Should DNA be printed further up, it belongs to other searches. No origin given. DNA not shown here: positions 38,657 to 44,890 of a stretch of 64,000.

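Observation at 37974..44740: Membrane-anchored DsbA-like oxidoreductase encoded directly next to a 1977-aa Cys/Trp-rich, sequon-saturated giant surface protein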

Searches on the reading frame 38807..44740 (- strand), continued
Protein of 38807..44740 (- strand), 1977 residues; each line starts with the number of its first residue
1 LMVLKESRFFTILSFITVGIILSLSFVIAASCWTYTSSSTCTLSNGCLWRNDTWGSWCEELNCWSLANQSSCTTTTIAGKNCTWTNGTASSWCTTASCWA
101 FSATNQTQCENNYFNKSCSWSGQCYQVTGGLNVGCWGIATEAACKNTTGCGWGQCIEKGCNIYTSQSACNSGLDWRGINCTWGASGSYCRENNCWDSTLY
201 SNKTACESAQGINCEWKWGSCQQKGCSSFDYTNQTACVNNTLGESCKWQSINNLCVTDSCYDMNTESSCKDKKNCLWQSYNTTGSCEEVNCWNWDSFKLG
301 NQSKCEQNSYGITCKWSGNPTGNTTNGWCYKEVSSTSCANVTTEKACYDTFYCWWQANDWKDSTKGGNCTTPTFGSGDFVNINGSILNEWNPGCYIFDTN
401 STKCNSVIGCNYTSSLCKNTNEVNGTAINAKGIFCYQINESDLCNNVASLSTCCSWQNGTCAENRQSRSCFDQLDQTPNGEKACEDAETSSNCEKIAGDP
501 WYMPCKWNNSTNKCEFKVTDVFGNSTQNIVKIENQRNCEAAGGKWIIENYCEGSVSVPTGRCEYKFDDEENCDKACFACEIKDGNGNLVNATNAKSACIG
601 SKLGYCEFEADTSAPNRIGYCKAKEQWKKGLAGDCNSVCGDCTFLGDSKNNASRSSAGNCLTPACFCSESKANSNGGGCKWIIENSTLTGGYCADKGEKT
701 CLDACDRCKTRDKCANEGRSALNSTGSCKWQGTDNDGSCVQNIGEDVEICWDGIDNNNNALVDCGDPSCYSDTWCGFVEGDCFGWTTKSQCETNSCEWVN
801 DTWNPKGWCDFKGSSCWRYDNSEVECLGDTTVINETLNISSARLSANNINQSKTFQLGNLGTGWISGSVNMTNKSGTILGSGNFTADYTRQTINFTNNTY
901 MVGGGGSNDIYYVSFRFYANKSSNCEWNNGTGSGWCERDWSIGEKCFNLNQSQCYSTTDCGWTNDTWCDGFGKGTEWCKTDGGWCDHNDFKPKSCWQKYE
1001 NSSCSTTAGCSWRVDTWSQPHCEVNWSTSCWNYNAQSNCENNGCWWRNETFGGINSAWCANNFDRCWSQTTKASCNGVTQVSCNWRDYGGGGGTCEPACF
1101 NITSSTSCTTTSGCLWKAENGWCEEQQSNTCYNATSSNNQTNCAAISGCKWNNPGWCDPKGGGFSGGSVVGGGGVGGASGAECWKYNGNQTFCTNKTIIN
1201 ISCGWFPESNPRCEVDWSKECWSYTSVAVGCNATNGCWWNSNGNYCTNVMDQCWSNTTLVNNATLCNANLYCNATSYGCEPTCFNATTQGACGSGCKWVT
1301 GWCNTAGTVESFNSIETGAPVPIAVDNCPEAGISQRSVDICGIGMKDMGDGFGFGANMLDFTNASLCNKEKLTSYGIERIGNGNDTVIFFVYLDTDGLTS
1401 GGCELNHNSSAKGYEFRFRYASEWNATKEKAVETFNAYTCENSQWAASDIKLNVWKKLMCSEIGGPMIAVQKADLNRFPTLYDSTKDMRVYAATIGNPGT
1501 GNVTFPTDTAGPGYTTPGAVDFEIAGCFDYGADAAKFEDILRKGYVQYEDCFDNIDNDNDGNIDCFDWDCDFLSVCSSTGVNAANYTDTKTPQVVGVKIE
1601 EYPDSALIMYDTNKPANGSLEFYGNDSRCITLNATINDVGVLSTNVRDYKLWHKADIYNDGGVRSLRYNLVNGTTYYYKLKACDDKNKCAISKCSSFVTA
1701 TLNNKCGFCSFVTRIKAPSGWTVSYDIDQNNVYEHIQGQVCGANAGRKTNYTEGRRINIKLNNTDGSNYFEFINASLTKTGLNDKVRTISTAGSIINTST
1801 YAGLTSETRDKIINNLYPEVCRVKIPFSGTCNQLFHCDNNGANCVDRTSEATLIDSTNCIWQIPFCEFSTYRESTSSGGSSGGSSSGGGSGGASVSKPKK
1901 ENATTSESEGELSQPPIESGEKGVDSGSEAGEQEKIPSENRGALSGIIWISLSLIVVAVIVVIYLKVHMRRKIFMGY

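Call 18: search_solved_structures(query=A1, max_evalue=1, show_alignments=3)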
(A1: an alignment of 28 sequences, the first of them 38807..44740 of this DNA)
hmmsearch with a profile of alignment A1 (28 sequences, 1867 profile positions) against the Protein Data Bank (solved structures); distinct sequences matched with E-value up to 1: 1.
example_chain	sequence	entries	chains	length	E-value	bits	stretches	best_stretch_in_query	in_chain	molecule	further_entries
7plp_A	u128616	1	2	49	0.0024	18.2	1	737-767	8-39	Teneurin-4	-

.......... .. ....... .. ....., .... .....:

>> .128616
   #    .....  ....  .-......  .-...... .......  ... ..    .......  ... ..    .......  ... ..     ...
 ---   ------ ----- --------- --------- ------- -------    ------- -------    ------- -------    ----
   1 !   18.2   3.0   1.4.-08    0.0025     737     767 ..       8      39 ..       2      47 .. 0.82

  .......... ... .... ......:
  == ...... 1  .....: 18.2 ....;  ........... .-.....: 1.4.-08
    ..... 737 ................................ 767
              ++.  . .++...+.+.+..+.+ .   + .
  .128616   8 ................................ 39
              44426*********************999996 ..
